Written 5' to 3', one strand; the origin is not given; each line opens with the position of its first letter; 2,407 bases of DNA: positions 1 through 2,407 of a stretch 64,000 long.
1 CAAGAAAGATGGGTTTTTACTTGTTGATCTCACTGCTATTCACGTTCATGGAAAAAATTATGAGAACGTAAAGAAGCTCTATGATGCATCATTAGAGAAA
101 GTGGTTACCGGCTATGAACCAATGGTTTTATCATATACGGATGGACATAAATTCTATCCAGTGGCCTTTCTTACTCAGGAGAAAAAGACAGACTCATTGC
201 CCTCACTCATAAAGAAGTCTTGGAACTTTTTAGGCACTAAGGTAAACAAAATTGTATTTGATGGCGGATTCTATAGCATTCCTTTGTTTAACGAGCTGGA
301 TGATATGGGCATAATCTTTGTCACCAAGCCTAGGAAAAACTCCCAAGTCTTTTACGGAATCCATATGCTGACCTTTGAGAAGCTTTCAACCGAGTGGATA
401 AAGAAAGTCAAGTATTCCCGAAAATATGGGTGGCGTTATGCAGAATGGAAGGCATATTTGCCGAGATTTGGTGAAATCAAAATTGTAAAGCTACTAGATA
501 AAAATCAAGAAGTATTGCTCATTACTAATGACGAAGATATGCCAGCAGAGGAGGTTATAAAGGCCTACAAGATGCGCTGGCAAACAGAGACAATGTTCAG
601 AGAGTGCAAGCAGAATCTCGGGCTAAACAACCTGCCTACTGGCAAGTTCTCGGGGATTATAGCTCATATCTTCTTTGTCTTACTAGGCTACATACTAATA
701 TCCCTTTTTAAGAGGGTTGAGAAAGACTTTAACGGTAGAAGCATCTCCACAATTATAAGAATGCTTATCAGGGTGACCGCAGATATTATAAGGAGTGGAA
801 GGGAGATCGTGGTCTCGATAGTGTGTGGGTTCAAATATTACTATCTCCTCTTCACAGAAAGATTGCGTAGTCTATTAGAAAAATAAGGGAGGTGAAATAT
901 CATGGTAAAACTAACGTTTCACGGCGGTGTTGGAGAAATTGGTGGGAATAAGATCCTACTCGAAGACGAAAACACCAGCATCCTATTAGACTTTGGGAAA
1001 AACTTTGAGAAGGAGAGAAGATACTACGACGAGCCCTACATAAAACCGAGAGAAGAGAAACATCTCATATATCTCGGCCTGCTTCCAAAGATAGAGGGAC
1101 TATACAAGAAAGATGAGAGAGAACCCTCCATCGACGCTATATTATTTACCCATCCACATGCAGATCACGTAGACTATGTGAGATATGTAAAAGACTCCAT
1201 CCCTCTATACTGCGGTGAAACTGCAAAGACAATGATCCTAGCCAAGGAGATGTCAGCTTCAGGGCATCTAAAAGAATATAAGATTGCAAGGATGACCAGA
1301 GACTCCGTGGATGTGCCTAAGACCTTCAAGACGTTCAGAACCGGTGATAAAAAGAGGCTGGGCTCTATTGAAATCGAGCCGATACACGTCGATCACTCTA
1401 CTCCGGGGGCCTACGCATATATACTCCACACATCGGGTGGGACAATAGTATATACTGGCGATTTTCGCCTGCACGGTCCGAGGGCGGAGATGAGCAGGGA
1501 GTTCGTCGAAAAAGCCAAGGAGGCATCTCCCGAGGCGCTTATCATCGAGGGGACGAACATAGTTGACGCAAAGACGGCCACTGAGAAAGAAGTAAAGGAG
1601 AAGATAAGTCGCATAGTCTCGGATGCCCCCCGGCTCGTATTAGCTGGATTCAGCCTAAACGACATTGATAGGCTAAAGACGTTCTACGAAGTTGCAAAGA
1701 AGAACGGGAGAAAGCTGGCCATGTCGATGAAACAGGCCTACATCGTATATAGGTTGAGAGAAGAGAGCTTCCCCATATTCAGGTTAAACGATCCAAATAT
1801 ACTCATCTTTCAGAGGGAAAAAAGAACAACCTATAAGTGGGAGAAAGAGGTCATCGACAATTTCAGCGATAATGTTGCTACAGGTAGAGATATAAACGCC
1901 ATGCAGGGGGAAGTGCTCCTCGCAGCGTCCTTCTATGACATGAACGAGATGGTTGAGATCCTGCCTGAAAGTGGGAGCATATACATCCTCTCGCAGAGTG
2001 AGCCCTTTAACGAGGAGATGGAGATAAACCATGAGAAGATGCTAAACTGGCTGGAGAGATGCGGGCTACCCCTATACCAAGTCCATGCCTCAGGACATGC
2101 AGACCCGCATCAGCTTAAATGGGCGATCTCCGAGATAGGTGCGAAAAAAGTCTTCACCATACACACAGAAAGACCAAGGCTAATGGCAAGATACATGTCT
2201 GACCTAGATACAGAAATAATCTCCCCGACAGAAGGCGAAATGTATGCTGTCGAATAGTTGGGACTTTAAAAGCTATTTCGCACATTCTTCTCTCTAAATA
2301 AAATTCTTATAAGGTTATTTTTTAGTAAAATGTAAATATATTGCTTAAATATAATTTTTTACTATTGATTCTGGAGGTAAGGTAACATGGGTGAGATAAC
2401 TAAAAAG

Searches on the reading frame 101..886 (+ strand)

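Call 35: search_protein_families(library=pfam, proteins=[window:101-886:+], max_evalue=0.00001)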
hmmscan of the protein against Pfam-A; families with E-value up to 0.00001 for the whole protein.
window:101-886:+ (261 aa): 2 families
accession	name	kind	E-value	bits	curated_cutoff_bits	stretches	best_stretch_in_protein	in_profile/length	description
PF01609.27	DDE_Tnp_1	-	1.7e-15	57.8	23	1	47-199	76-200/200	Transposase DDE domain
PF13701.12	DDE_Tnp_1_4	-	9.4e-11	41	34.7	1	54-241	223-414/435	Transposase DDE domain group 1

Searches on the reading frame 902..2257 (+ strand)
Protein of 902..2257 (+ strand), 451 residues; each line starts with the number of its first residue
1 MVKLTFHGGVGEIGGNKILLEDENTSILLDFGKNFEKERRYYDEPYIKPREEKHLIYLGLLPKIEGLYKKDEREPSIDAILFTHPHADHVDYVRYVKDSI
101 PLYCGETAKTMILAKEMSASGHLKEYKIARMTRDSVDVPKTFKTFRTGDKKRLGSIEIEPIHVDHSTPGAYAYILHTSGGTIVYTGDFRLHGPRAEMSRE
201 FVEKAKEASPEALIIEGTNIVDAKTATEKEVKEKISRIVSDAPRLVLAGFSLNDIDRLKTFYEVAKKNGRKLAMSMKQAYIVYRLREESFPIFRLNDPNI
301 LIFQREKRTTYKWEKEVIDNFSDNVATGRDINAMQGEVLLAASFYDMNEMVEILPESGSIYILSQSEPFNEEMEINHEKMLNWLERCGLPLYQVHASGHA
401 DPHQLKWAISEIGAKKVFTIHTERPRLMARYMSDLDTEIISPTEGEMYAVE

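Call 35: search_protein_families(library=pfam, proteins=[window:902-2257:+], max_evalue=0.00001)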
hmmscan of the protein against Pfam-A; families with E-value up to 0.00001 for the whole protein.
window:902-2257:+ (451 aa): 2 families
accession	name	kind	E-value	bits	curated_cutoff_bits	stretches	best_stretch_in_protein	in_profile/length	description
PF12706.13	Lactamase_B_2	-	2e-10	41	27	1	73-200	27-152/200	Beta-lactamase superfamily domain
PF00753.33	Lactamase_B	-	4.7e-08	33.6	22.7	1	14-216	5-162/196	Metallo-beta-lactamase superfamily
